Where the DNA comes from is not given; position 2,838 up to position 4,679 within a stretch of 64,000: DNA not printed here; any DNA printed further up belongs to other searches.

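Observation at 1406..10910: Candidate catabolic/uptake module: two UbiD-family decarboxylases plus PhyH dioxygenase, alpha/beta hydrolase, TAXI-TRAP transporter, thioesterase and SDR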

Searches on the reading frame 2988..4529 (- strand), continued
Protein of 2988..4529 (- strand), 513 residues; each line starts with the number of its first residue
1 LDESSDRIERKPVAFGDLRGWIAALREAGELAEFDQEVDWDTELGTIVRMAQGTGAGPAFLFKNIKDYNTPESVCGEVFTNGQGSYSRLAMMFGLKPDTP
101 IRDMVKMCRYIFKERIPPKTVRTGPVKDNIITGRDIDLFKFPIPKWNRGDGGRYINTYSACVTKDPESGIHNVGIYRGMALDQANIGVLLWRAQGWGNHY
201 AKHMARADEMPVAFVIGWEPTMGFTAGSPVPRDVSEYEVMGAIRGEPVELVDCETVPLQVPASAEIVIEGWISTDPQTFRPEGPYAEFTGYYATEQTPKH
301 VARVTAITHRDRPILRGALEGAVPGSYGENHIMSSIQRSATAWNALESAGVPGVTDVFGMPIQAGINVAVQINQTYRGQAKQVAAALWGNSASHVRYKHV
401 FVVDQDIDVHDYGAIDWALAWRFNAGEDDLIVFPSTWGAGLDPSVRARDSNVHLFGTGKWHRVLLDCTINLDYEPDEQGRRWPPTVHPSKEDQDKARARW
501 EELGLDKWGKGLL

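Call 41: find_related_loci(query=A1, collection=metagenome_contigs, flank=10000)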
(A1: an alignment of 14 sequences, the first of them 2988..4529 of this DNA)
Query A1 (513 aa) in metagenome_contigs; peptide patterns used: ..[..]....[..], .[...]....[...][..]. (x = any residue, [..] = any of these).
600 stretches matched a pattern (row limit reached: there are more); 536 encode a relative of the query (tblastn E <= 1e-3); the best 80 are kept; 80 distinct loci.
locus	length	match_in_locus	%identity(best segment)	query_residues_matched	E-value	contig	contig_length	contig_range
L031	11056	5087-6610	92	6-513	0e+0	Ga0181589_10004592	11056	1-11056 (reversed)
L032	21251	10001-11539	87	1-513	0e+0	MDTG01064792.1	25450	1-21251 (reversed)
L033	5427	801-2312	80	9-512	0e+0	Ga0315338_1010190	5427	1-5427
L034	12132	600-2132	76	2-512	0e+0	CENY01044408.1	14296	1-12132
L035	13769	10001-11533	76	2-512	0e+0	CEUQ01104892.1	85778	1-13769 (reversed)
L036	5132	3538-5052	77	8-512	0e+0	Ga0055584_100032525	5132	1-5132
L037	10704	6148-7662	76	8-512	0e+0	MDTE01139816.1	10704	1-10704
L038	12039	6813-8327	75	8-512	0e+0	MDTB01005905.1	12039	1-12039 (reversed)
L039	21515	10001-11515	77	6-510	0e+0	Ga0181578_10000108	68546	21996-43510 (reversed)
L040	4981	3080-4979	76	4-509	0e+0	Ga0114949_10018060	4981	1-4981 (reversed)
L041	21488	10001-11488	74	10-506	0e+0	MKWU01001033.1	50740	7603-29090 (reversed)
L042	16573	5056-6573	71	8-512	0e+0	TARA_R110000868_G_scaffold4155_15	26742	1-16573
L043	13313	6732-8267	70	2-512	0e+0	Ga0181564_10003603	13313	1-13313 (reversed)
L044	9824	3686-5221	71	2-512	0e+0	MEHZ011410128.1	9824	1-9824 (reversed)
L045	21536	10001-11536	70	2-512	0e+0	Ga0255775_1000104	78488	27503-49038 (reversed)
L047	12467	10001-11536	70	2-512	0e+0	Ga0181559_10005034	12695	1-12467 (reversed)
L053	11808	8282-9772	69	9-505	0e+0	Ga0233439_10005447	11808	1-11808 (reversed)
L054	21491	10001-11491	69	9-505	0e+0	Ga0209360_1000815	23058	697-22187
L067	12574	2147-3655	64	8-507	0e+0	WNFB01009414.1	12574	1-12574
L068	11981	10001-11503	61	9-507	0e+0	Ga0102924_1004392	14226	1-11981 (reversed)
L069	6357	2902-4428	60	1-507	0e+0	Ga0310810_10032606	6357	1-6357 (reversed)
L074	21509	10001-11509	64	8-507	0e+0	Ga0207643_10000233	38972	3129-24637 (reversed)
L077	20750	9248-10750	60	9-507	0e+0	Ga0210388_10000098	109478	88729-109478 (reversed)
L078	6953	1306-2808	61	9-507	0e+0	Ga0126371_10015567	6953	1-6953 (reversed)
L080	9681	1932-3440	62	8-507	0e+0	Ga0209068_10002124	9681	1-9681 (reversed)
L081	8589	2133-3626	63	8-502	0e+0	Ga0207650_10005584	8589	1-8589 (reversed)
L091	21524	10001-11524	75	3-510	0e+0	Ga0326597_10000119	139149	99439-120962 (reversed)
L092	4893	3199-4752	62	3-513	0e+0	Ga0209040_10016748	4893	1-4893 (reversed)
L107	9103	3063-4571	62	8-507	0e+0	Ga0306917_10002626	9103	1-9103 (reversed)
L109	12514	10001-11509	61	8-507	0e+0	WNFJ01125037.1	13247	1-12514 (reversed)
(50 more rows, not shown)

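Call 50: search_protein_families(library=pfam, proteins=[L067:1-1644:+, L107:4643-5551:+, L092:2784-3119:+, L067:11379-12125:+, L041:8545-9906:-, L047:4545-5054:-, L047:6442-6939:-, L047:3548-4516:+, L074:11540-13060:-, L077:11634-12536:+])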
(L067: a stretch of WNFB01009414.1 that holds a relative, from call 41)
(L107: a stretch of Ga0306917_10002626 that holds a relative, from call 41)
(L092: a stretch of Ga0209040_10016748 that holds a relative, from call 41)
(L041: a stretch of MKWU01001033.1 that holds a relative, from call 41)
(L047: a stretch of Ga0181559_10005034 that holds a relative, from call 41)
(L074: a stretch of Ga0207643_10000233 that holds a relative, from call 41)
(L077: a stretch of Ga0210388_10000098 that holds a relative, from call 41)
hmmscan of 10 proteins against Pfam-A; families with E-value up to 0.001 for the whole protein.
L067:1-1644:+ (547 aa): 4 families
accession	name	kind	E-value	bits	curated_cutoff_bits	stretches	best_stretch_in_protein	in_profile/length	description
PF00890.30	FAD_binding_2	-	8.6e-55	187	20.4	1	1-376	8-413/414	FAD binding domain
PF02910.25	Succ_DH_flav_C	-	3.2e-18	66.4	20.8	1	431-515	2-88/130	Fumarate reductase flavoprotein C-term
PF07992.20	Pyr_redox_2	-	3.1e-06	27.2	26.1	0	335-363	249-277/291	Pyridine nucleotide-disulphide oxidoreductase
PF03486.20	HI0933_like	-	0.00024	21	50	0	167-388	148-242/244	HI0933-like protein Rossmann domain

L107:4643-5551:+ (302 aa): 11 families
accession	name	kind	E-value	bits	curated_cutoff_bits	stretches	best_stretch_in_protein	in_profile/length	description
PF12146.15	Hydrolase_4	-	1.7e-17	64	27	1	29-270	2-237/239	Serine aminopeptidase, S33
PF00561.26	Abhydrolase_1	-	7.7e-14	52.4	25.8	1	33-271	2-244/245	alpha/beta hydrolase fold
PF12697.13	Abhydrolase_6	-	1.6e-12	49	26.3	1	35-270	2-209/217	Alpha/beta hydrolase family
PF00326.27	Peptidase_S9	-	2.8e-12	47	22.6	1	54-146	8-105/213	Prolyl oligopeptidase family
PF02129.25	Peptidase_S15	-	5.3e-10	39.9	23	1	51-259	42-255/262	X-Pro dipeptidyl-peptidase (S15 family)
PF20434.5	BD-FAE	-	1e-06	28.9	26.8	1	55-124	42-107/215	BD-FAE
PF01738.24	DLH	-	3.6e-06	27.2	21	1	85-136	75-127/217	Dienelactone hydrolase family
PF08840.17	BAAT_C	-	1.3e-05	25.8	20.9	1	92-139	8-56/210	BAAT / Acyl-CoA thioester hydrolase C terminal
PF05448.18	AXE1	-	3.2e-05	23.3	21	1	89-135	159-205/321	Acetyl xylan esterase (AXE1)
PF22244.2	GCE_fung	-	0.00026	21.3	27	0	100-153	99-152/231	Glucuronyl esterase, fungi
PF12740.14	PETase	-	0.00068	19.6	28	0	27-146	50-164/263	PET hydrolase-like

L092:2784-3119:+ (111 aa): 1 family
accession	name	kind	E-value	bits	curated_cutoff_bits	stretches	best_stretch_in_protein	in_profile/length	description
PF13085.11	Fer2_3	-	3.1e-16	59.8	27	1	6-102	1-102/107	2Fe-2S iron-sulfur cluster binding domain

L067:11379-12125:+ (248 aa): 9 families
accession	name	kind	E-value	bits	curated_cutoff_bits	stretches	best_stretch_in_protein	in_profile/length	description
PF08241.18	Methyltransf_11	-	2.1e-26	92.8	21.2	1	57-146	2-94/95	Methyltransferase domain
PF13649.12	Methyltransf_25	-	6.7e-22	78.4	27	1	55-143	1-97/97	Methyltransferase domain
PF13847.12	Methyltransf_31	-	8.7e-19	68.1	27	1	50-156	2-118/145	Methyltransferase domain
PF13489.12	Methyltransf_23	-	2.1e-16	60.5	27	1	37-197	7-162/164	Methyltransferase domain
PF08242.18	Methyltransf_12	-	7.6e-13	49.5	30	1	56-145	1-98/98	Methyltransferase domain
PF01209.24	Ubie_methyltran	-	9.7e-13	48.4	20.1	1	45-153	41-157/233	ubiE/COQ5 methyltransferase family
PF07021.18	MetW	-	8.2e-09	35.8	21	1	49-140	11-103/193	Methionine biosynthesis protein MetW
PF01728.25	FtsJ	-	2.7e-05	24.6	24.1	1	47-107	17-79/181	FtsJ-like methyltransferase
PF00891.24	Methyltransf_2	-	0.00011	22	22.3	1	41-144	56-161/210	O-methyltransferase domain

L041:8545-9906:- (453 aa): 2 families
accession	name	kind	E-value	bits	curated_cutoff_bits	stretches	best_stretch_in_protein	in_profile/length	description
PF00355.32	Rieske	-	2.8e-18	66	20.3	1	55-136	2-81/88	Rieske [2Fe-2S] domain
PF00848.25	Ring_hydroxyl_A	-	1.8e-15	57.8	24.9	1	204-451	9-207/208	Ring hydroxylating alpha subunit (catalytic domain)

L047:4545-5054:- (169 aa): 2 families
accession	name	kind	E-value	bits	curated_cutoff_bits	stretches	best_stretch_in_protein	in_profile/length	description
PF00866.24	Ring_hydroxyl_B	-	2e-33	115.9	27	1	21-160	1-142/144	Ring hydroxylating beta subunit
PF13577.12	SnoaL_4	-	6.6e-09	36.3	24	1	15-150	9-124/126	SnoaL-like domain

L047:6442-6939:- (165 aa): 1 family
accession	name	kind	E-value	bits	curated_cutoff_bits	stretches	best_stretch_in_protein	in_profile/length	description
PF04191.18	PEMT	-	5.9e-14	52.8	25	1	52-152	2-104/105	Phospholipid methyltransferase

L047:3548-4516:+ (322 aa): 1 family
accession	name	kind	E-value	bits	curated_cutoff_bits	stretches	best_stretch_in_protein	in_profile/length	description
PF04199.19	Cyclase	-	1.6e-15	58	23.1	1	71-250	17-141/142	Putative cyclase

L074:11540-13060:- (506 aa): 2 families
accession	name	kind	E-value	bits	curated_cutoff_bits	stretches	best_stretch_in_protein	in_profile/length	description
PF24179.1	NTE_Ploop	-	3.6e-23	82.9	27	1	48-198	3-160/223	Neuropathy Target Esterase family P-loop like domain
PF01734.28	Patatin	-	5.8e-22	79.3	27.7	1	218-377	3-189/191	Patatin-like phospholipase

L077:11634-12536:+ (300 aa): 3 families
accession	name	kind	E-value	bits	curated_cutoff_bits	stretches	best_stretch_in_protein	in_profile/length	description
PF00561.26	Abhydrolase_1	-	1.9e-24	87.1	25.8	1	27-283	1-245/245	alpha/beta hydrolase fold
PF12697.13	Abhydrolase_6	-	3.3e-15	57.8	26.3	1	29-287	1-215/217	Alpha/beta hydrolase family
PF12146.15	Hydrolase_4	-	2.1e-05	24.4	27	1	30-140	8-117/239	Serine aminopeptidase, S33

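Call 51: search_protein_families(library=pfam, proteins=[L054:6239-8818:-, L054:3548-5032:-, L054:5434-6273:-, L053:7132-7596:-, L030:9746-10255:+, L081:5703-7076:-, L078:5246-6379:+, L068:8491-9723:-, L037:9428-10024:+, L069:1627-2802:-])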
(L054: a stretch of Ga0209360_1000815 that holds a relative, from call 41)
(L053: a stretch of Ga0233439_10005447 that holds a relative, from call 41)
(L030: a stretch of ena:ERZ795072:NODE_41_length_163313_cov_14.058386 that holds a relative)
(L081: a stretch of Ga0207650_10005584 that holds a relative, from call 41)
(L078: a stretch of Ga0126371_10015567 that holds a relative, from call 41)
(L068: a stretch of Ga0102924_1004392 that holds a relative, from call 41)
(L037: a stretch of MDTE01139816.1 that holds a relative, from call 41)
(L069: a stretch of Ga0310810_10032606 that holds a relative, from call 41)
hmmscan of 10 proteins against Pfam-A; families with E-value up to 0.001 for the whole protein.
L054:6239-8818:- (859 aa): 2 families
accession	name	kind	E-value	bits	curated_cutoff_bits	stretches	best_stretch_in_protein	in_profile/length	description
PF00384.28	Molybdopterin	-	3e-27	96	24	1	82-576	1-351/353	Molybdopterin oxidoreductase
PF01568.27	Molydop_binding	-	1.2e-17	64.4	26.8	1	733-819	29-103/110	Molydopterin dinucleotide binding domain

L054:3548-5032:- (494 aa): 9 families
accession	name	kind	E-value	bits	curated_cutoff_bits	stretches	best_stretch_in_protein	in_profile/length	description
PF00890.30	FAD_binding_2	-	1.3e-46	160.1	20.4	2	9-240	1-251/414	FAD binding domain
PF01266.30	DAO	-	1.5e-15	58.1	27.9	1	9-76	1-73/353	FAD dependent oxidoreductase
PF03486.20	HI0933_like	-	2.2e-12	47.4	50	1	9-47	2-40/244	HI0933-like protein Rossmann domain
PF12831.13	FAD_oxidored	-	3.9e-08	33.4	27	1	9-78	1-69/416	FAD dependent oxidoreductase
PF07992.20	Pyr_redox_2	-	2.6e-07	30.8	26.1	1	8-191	1-108/291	Pyridine nucleotide-disulphide oxidoreductase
PF13450.12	NAD_binding_8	-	6.5e-07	30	21.9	1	12-47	1-36/68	NAD(P)-binding Rossmann-like domain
PF01946.23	Thi4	-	1.3e-05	25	26.2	1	6-48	16-59/235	Thi4 family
PF01134.28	GIDA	-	4.2e-05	23.2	22.1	0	9-65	1-57/391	Glucose inhibited division protein A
PF01494.25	FAD_binding_3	-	0.00035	20.4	22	1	7-41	1-35/349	FAD binding domain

L054:5434-6273:- (279 aa): 13 families
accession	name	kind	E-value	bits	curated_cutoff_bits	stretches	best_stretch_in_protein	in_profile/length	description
PF13247.11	Fer4_11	-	4.9e-26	91.3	26.2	1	73-169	1-99/100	4Fe-4S dicluster domain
PF12838.12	Fer4_7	-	1.5e-14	54.6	27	2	81-128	1-52/52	4Fe-4S dicluster domain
PF13620.12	CarboxypepD_reg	-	2.9e-11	44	32.3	1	199-271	2-75/82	Carboxypeptidase regulatory-like domain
PF12837.12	Fer4_6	-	7.7e-11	41.8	25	1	109-129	4-24/24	4Fe-4S binding domain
PF13187.11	Fer4_9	-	1.6e-10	41.2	27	1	81-129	1-52/52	4Fe-4S dicluster domain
PF00037.32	Fer4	-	1.8e-10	40.6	21.1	1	108-129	2-23/24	4Fe-4S binding domain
PF13237.11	Fer4_10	-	3.2e-10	40.2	25.5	1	107-161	2-53/53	4Fe-4S dicluster domain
PF12797.12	Fer4_2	-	7.4e-08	32.3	24.5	1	19-37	3-21/22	4Fe-4S binding domain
PF13484.11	Fer4_16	-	1.1e-07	32.9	30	0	114-132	2-20/66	4Fe-4S double cluster binding domain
PF14697.11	Fer4_21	-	1.8e-07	31.6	35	1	81-131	7-59/59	4Fe-4S dicluster domain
PF25160.1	LdpA_Fe-S-bd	-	6.5e-07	29.5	27.6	1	85-131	5-45/49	LdpA Fe-S cluster-binding domain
PF12798.12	Fer4_3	-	1.7e-05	25.7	27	0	114-127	1-14/15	4Fe-4S binding domain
PF12800.12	Fer4_4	-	0.00035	21.1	24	0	114-127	4-17/17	4Fe-4S binding domain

L053:7132-7596:- (154 aa): 4 families
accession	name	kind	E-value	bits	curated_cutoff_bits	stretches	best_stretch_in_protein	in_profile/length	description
PF12680.13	SnoaL_2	-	7.6e-15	55.8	27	1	16-121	2-101/102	SnoaL-like domain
PF07366.18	SnoaL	-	2.3e-07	31.1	28.4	1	15-80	3-68/126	SnoaL-like polyketide cyclase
PF13474.12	SnoaL_3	-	5.3e-05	24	22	1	13-78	3-68/121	SnoaL-like domain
PF13577.12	SnoaL_4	-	0.0007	20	24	0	6-82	4-79/126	SnoaL-like domain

L030:9746-10255:+ (169 aa): 3 families
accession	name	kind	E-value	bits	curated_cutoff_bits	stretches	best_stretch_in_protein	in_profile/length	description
PF07883.17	Cupin_2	-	5.6e-08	32.8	27.2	1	97-140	13-55/70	Cupin domain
PF08007.18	JmjC_2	-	0.00016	21.6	22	1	122-147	87-112/127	JmjC domain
PF02311.25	AraC_binding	-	0.00031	20.9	21.1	1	93-140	13-60/135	AraC-like ligand binding domain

L081:5703-7076:- (457 aa): 1 family
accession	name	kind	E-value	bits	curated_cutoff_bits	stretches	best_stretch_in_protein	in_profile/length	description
PF01145.31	Band_7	-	2e-25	90.3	23.6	1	66-259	2-174/176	SPFH domain / Band 7 family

L078:5246-6379:+ (377 aa): 1 family
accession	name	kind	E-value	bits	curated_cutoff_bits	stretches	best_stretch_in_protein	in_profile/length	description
PF03706.18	LPG_synthase_TM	-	7.8e-12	45.7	33.4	1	53-335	2-301/302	Lysylphosphatidylglycerol synthase TM region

L068:8491-9723:- (410 aa): 3 families
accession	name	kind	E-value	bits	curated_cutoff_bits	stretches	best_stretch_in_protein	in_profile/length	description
PF01494.25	FAD_binding_3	-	7.2e-59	200.2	22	1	7-351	3-348/349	FAD binding domain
PF00070.33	Pyr_redox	-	0.00035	21.5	22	0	7-47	1-43/82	Pyridine nucleotide-disulphide oxidoreductase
PF13450.12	NAD_binding_8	-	0.00077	20.1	21.9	0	12-38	3-29/68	NAD(P)-binding Rossmann-like domain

L037:9428-10024:+ (198 aa): 0 families

L069:1627-2802:- (391 aa): 1 family
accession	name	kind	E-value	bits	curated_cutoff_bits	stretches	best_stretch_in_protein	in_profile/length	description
PF00296.26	Bac_luciferase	-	1.4e-38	133.4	27.9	1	30-352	1-312/314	Luciferase-like monooxygenase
